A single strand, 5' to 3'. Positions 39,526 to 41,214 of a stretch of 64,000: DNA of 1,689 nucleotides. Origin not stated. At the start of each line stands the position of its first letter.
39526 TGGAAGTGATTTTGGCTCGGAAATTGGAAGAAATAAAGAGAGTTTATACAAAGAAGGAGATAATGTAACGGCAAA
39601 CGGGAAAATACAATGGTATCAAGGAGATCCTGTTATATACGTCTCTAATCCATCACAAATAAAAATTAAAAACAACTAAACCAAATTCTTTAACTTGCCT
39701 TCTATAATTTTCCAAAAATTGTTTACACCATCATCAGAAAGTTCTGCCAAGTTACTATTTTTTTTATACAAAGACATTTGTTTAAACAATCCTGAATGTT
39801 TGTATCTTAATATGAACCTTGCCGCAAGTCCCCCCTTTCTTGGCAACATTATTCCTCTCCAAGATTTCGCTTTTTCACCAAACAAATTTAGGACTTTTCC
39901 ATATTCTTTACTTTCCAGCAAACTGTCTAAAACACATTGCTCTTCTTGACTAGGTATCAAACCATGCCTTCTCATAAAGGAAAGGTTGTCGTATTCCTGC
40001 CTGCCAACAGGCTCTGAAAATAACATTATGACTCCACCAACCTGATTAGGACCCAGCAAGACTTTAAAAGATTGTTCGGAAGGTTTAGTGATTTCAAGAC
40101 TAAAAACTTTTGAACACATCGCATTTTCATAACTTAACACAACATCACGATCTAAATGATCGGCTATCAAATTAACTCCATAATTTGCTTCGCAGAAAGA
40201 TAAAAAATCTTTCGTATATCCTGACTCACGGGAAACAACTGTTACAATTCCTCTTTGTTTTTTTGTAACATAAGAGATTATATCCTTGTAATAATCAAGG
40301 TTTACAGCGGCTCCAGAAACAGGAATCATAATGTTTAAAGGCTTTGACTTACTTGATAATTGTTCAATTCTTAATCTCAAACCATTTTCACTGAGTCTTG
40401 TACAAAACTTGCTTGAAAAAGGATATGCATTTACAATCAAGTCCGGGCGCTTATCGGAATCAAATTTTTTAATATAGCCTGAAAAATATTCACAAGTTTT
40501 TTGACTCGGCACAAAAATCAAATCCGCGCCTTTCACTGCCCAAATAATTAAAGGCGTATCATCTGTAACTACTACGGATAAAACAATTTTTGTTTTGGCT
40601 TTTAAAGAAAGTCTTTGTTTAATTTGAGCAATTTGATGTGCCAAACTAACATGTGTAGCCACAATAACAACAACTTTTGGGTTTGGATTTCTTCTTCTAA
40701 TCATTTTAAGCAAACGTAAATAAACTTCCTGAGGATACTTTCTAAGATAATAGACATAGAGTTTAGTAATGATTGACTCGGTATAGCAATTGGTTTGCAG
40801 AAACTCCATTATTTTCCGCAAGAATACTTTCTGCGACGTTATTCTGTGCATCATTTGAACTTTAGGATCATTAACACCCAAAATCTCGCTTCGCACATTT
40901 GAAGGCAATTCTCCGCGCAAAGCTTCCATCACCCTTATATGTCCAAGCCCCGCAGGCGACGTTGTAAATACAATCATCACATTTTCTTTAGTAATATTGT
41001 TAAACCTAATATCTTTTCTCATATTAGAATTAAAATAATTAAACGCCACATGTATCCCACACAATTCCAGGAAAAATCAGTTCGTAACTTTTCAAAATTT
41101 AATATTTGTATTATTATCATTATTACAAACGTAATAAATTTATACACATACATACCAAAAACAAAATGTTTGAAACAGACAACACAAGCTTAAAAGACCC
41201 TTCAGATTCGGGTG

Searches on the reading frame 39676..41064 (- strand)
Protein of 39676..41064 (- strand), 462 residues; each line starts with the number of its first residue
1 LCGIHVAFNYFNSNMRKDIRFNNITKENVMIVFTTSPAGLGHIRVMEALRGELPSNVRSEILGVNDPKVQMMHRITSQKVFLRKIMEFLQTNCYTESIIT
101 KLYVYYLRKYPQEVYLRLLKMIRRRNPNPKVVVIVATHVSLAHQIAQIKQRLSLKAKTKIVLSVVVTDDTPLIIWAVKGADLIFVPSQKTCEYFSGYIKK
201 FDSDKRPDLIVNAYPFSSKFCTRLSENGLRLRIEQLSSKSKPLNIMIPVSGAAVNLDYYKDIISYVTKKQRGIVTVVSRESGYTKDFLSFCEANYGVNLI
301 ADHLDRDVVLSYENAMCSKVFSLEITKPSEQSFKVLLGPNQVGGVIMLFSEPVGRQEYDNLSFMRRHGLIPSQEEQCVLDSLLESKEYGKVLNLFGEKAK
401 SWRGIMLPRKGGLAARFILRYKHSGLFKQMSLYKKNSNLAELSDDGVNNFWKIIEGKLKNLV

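Call 6: search_protein_families(library=pfam, proteins=[window:39676-41064:-], max_evalue=0.1)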
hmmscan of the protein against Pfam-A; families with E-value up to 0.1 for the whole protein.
window:39676-41064:- (462 aa): 1 family
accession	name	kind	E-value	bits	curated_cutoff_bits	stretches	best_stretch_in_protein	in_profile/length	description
PF06925.17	MGDG_synth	-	6.6e-05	23.5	25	1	97-192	63-150/169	Monogalactosyldiacylglycerol (MGDG) synthase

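Call 7: search_protein_families(library=ncbifam, proteins=[window:39676-41064:-], max_evalue=0.1)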
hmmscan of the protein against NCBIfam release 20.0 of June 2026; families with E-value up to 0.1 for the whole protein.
window:39676-41064:- (462 aa): 0 families

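Call 31: search_protein_families(library=phrogs, proteins=[window:39676-41064:-], max_evalue=0.01)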
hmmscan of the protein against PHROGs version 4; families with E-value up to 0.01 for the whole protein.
window:39676-41064:- (462 aa): 0 families

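Call 32: search_protein_families(library=padloc, proteins=[window:39676-41064:-], max_evalue=0.01)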
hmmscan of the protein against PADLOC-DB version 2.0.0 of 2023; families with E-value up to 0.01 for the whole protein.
window:39676-41064:- (462 aa): 0 families

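Call 33: search_solved_structures(query=window:39676-41064:-, max_evalue=1)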
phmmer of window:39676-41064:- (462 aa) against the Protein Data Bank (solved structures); distinct sequences matched with E-value up to 1: 2.
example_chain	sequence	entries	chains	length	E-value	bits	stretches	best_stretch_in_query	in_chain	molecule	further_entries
8imn_5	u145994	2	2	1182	0.0012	20.9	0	353-398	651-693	CpcN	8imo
8ure_A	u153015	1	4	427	0.28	13.2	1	79-180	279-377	sr312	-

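Call 35: find_homologous_proteins(query=window:39676-41061:-)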
Query window:39676-41061:- (461 aa): 932 proteins with E <= 0.001 among 8000 candidates; the best 120 are listed.
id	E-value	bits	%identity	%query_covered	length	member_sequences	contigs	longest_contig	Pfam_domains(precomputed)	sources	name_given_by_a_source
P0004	1.5e-295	998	100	97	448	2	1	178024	PF06925.18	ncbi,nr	ncbi:MAG: hypothetical protein N2558_01730 [Patescibacteria group bacterium]|nr:hypothetical protein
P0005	1.3e-185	636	64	95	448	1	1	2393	-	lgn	-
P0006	5.7e-121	422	46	95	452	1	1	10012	PF06925.18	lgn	-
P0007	7.3e-121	422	47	92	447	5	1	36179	PF06925.18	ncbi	-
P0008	7.6e-120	419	46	95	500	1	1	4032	-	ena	-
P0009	1.0e-118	415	47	92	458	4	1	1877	-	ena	-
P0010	2.5e-118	414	45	94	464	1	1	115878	-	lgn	-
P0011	2.5e-118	414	46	95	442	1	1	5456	-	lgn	-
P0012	3.1e-117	410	46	95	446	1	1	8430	-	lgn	-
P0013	6.8e-117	409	48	92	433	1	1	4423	-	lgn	-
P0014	2.6e-115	404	45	93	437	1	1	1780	-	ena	-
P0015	1.0e-114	402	47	94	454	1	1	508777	-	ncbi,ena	-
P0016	1.4e-114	401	46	97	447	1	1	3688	-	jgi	jgi:hypothetical protein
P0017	9.1e-114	399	45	94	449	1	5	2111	-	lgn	-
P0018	1.3e-113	398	44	94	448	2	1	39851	-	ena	-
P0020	2.2e-113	397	44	94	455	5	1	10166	PF06925.18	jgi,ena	-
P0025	3.9e-112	393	46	94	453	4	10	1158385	-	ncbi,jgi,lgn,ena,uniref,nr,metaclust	ncbi:MAG: hypothetical protein A2900_05280 [Candidatus Chisholmbacteria bacterium RIFCSPLOWO2_01_FUL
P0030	3.4e-108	380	44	95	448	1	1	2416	PF06925.18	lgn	-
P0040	2.2e-103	365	43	93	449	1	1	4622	PF06925.18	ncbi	ncbi:MAG: hypothetical protein ABII10_01160 [Candidatus Paceibacterota bacterium]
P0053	6.8e-95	337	40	93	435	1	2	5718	PF06925.18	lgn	-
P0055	8.3e-95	336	42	92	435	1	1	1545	PF06925.18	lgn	-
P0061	5.8e-93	330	40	94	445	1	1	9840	PF06925.18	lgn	-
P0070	1.3e-90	322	42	92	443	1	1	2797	PF06925.18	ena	-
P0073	4.2e-90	321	41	93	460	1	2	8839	PF06925.18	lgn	-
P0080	4.8e-88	314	41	95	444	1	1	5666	PF06925.18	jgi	-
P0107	3.5e-84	301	41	92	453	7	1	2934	PF06925.18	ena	-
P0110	7.5e-84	300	38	95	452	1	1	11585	PF06925.18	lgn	-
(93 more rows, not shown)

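Call 36: find_encoding_contigs(protein=P0007, flank=10000, max_places=2)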
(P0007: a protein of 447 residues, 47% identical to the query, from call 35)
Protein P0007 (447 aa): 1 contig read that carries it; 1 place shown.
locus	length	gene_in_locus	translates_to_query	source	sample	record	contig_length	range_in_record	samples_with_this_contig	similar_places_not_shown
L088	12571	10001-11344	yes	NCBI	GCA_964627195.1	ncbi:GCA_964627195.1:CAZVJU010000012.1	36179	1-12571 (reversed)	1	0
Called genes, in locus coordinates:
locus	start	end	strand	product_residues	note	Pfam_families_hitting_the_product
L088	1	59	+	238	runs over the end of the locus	PF01351:RNase_HII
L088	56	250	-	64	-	PF01165:Ribosomal_S21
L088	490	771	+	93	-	PF04365:BrnT_toxin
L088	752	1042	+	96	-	PF12441:CopG_antitoxin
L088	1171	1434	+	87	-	-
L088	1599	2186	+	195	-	-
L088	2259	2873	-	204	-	-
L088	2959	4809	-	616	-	PF13328:HD_4, PF04607:RelA_SpoT, PF22629:ACT_AHAS_ss (faint)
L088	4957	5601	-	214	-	PF01797:Y1_Tnp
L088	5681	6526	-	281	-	PF24517:CBM96 (weak)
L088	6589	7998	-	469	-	-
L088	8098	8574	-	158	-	-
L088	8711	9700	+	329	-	-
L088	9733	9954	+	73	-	PF07690:MFS_1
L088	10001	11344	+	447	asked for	PF06925:MGDG_synth (weak)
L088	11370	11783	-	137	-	-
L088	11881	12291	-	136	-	-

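Call 37: find_encoding_contigs(protein=P0010, flank=10000, max_places=2)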
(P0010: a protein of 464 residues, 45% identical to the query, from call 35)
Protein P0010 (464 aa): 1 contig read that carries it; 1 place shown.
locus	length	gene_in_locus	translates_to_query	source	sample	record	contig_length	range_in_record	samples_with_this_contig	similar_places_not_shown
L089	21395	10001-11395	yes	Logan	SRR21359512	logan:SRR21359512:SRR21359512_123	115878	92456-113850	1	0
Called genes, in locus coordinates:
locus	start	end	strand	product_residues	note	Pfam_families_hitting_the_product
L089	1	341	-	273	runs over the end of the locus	-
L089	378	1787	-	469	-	-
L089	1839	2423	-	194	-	PF06414:Zeta_toxin (faint), PF13238:AAA_18, PF13207:AAA_17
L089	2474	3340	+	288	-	PF04542:Sigma70_r2, PF04545:Sigma70_r4 (faint)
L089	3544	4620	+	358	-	PF07690:MFS_1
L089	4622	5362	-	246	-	PF02353:CMAS (weak), PF03848:TehB, PF13489:Methyltransf_23, PF05175:MTS, PF13847:Methyltransf_31, PF08241:Methyltransf_11, PF08242:Methyltransf_12, PF13649:Methyltransf_25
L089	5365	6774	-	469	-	-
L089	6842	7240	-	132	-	PF00173:Cyt-b5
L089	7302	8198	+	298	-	-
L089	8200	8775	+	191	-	-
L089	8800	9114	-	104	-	-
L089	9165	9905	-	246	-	-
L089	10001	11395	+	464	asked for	-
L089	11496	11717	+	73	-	PF08984:DUF1858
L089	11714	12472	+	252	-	PF00005:ABC_tran, PF02463:SMC_N (faint), PF13304:AAA_21 (faint)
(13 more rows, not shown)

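Call 38: find_encoding_contigs(protein=P0025, flank=10000, max_places=2)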
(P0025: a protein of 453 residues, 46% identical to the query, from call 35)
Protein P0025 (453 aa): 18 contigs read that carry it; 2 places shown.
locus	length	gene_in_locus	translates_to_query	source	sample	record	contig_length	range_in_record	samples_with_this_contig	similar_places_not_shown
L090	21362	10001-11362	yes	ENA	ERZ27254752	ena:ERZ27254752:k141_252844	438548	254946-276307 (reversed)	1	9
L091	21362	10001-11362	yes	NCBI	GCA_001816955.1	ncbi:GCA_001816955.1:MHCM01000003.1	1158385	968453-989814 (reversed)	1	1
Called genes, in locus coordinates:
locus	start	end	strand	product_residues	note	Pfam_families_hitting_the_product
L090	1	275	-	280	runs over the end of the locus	-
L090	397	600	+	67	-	-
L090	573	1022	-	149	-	-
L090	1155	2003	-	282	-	PF00687:Ribosomal_L1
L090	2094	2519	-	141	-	PF03946:Ribosomal_L11_N, PF00298:Ribosomal_L11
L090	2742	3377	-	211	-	PF02357:NusG, PF00467:KOW (weak)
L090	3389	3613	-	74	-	PF00584:SecE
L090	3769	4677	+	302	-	PF00483:NTP_transferase, PF12804:NTP_transf_3 (weak)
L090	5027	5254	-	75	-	-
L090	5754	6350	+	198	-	-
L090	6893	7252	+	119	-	-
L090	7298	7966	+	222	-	-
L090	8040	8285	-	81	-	-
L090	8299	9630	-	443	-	-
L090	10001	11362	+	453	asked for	-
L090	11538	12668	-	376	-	-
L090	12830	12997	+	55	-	-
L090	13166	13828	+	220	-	PF08843:AbiEii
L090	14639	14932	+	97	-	-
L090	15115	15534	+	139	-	-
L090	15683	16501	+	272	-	-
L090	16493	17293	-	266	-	-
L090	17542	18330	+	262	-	PF24517:CBM96 (weak)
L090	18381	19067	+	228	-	PF01553:Acyltransferase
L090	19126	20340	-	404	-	PF03979:Sigma70_r1_1, PF00140:Sigma70_r1_2, PF04542:Sigma70_r2, PF04539:Sigma70_r3, PF04545:Sigma70_r4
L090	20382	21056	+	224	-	PF00849:PseudoU_synth_2 (weak), PF01509:TruB_N, PF16198:TruB_C_2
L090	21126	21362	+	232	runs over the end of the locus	-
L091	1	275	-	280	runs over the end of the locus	-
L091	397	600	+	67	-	-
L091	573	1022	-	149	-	-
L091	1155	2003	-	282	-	PF00687:Ribosomal_L1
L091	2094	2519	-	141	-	PF03946:Ribosomal_L11_N, PF00298:Ribosomal_L11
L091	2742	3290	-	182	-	PF02357:NusG, PF00467:KOW (weak)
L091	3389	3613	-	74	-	PF00584:SecE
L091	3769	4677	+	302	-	PF00483:NTP_transferase, PF12804:NTP_transf_3 (weak)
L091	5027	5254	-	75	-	-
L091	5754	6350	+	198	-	-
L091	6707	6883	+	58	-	PF00471:Ribosomal_L33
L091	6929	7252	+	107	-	-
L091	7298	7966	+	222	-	-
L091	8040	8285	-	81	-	-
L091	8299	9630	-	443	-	-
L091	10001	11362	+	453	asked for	-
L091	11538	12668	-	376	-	-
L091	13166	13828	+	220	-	PF08843:AbiEii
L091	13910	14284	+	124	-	-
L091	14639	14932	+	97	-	-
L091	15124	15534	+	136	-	-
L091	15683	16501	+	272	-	-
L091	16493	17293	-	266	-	-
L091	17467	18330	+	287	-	PF24517:CBM96 (weak)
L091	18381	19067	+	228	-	PF01553:Acyltransferase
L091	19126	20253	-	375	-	PF03979:Sigma70_r1_1, PF00140:Sigma70_r1_2, PF04542:Sigma70_r2, PF04539:Sigma70_r3, PF04545:Sigma70_r4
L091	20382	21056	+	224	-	PF00849:PseudoU_synth_2 (weak), PF01509:TruB_N, PF16198:TruB_C_2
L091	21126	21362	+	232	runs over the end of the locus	-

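Call 46: find_encoding_contigs(protein=P0005, flank=10000, max_places=2)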
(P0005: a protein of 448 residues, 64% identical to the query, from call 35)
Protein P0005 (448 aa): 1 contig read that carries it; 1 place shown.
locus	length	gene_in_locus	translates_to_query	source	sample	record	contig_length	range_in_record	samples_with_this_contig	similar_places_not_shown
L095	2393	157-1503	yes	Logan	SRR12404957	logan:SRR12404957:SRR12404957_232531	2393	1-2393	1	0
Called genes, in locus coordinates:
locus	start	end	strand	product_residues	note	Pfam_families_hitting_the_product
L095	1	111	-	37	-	?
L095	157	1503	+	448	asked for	-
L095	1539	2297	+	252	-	PF01996:F420_ligase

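Call 63: search_solved_structures(query=A3, max_evalue=1)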
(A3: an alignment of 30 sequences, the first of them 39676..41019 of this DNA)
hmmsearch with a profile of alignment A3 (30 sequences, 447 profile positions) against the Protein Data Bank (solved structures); distinct sequences matched with E-value up to 1: 2.
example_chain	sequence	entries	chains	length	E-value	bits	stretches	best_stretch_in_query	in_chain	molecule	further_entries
9wde_A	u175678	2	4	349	2e-08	36.3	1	150-375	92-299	Processive diacylglycerol beta-glucosyltransferase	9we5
4v8m_A5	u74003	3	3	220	0.12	14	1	141-224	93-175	40S RIBOSOMAL PROTEIN S8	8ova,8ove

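Call 68: search_protein_families(library=pfam, proteins=[L095:1539-2297:+, L090:8299-9630:-, L090:11538-12668:-, L088:6589-7998:-, L088:5681-6526:-], max_evalue=0.05)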
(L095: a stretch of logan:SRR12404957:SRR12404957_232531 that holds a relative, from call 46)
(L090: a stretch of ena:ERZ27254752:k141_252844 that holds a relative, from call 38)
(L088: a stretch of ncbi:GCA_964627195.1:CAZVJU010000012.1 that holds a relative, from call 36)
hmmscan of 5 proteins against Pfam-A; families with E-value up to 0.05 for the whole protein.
L095:1539-2297:+ (252 aa): 1 family
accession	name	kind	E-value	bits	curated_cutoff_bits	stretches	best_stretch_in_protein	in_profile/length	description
PF01996.21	F420_ligase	-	1.9e-35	122.8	25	1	22-206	18-217/218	F420-0:Gamma-glutamyl ligase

L090:8299-9630:- (443 aa): 0 families

L090:11538-12668:- (376 aa): 0 families

L088:6589-7998:- (469 aa): 1 family
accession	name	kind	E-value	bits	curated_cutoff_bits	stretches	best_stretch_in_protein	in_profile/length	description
PF20316.5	DUF6612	-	0.013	15.5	23.7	1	361-398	171-209/237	Family of unknown function (DUF6612)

L088:5681-6526:- (281 aa): 2 families
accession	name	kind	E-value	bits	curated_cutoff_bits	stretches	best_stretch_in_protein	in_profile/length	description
PF24517.2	CBM96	-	8.6e-08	32.6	26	1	124-279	22-163/164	Carbohydrate-binding module family 96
PF00688.24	TGFb_propeptide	-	0.00082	19.5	25.8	1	146-248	111-212/242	TGF-beta propeptide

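Call 77: predict_structure(alignment_id=A3)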
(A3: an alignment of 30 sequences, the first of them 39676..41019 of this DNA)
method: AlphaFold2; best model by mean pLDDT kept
length: 447 residues; sequences in the alignment: 30
mean_pLDDT: 93.2   pTM: 0.91
mean pLDDT of the five models: 93.2, 92.8, 91.5, 91.1, 90.6
residues with pLDDT >= 90: 364; 70-90: 78; 50-70: 3; < 50: 2
segments of 3 or more residues with pLDDT < 50: none
pLDDT, mean of each block of 10 residues (from residue 1): 69 92 86 94 88 76 82 86 92 93 96 95 95 98 97 92 97 96 94 97 96 98 93 87 97 96 94 97 95 96 98 93 97 95 96 97 98 98 97 98 98 96 90 95 85
secondary structure, 60 per line:
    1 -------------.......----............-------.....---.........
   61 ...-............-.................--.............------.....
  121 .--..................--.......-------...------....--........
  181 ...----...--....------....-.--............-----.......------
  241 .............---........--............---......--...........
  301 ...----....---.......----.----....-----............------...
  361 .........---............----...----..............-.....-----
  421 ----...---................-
elements in order: E14-20 H25-36 E44-48 H52-63 H65-76 H78-94 H97-109 E116-121 H124-141 E144-150 E167-170 H173-183 E193-196 H203-206 H211-222 E228-234 H241-253 E257-264 H267-278 E282-287 H290-303 E308-311 H315-321 E331-334 H340-351 H358-369 H373-384 E389-391 H396-409 H411-415 H431-446

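Call 80: fold_search(model_id=the predicted structure, library=pdb)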
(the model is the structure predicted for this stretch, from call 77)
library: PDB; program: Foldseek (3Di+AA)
matches with E <= 10: 887; with E <= 0.001: 118
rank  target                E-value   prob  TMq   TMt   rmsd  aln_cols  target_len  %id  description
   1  5enz_A                9.0e-08  1.00  0.46  0.54   9.8       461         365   11  S. aureus MnaA-UDP co-structure (released 2016-04-27)
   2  4fkz_A                1.9e-07  1.00  0.46  0.52   8.1       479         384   12  Crystal structure of Bacillus subtilis UDP-GlcNAc 2-epimerase in complex with UDP-GlcNAc and UDP (released 2013-05-08)
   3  5enz_B                2.7e-07  1.00  0.47  0.54   8.4       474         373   10  S. aureus MnaA-UDP co-structure (released 2016-04-27)
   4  4fkz_B                3.9e-07  1.00  0.46  0.52   8.2       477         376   11  Crystal structure of Bacillus subtilis UDP-GlcNAc 2-epimerase in complex with UDP-GlcNAc and UDP (released 2013-05-08)
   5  6vlc_D                5.4e-07  1.00  0.44  0.52  10.4       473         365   10  Crystal structure of UDP-GlcNAc 2-epimerase from Neisseria meningitidis bound to UDP-GlcNAc (released 2020-11-11)
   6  1rzu_B                5.7e-07  1.00  0.37  0.35  11.7       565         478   12  Crystal structure of the glycogen synthase from A. tumefaciens in complex with ADP (released 2004-08-31)
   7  1rzu_A                6.4e-07  1.00  0.35  0.34  13.5       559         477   12  Crystal structure of the glycogen synthase from A. tumefaciens in complex with ADP (released 2004-08-31)
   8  2qzs                  1.3e-06  1.00  0.37  0.35   9.2       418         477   12  Crystal Structure of Wild-type E.coli GS in complex with ADP and Glucose(wtGSb) (released 2008-09-09)
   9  6vlc_B                1.4e-06  1.00  0.34  0.39  13.8       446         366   12  Crystal structure of UDP-GlcNAc 2-epimerase from Neisseria meningitidis bound to UDP-GlcNAc (released 2020-11-11)
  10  8ahe_A                1.4e-06  1.00  0.45  0.53   9.1       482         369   12  PAC-FragmentDEL: Photoactivated covalent capture of DNA encoded fragments for hit discovery (released 2022-09-14)
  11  9cm8_A                1.9e-06  1.00  0.43  0.50  10.8       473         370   11  UDP-GlcNAc 2-epimerase MnaA of Paenibacillus alvei (released 2024-10-02)
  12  3ot5_A                2.2e-06  1.00  0.44  0.51  11.0       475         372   11  2.2 Angstrom Resolution Crystal Structure of putative UDP-N-acetylglucosamine 2-epimerase from Listeria monocytogenes (released 2010-09-22)
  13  1o6c_B                3.1e-06  1.00  0.39  0.46  13.6       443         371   13  Crystal structure of UDP-N-acetylglucosamine 2-epimerase (released 2003-11-25)
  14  1f6d_C                3.4e-06  1.00  0.44  0.52   9.6       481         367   10  THE STRUCTURE OF UDP-N-ACETYLGLUCOSAMINE 2-EPIMERASE FROM E. COLI. (released 2000-12-13)
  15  6zjh_AAA              3.4e-06  1.00  0.43  0.47   8.8       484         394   11  Trehalose transferase from Thermoproteus uzoniensis soaked with trehalose (released 2020-11-25)
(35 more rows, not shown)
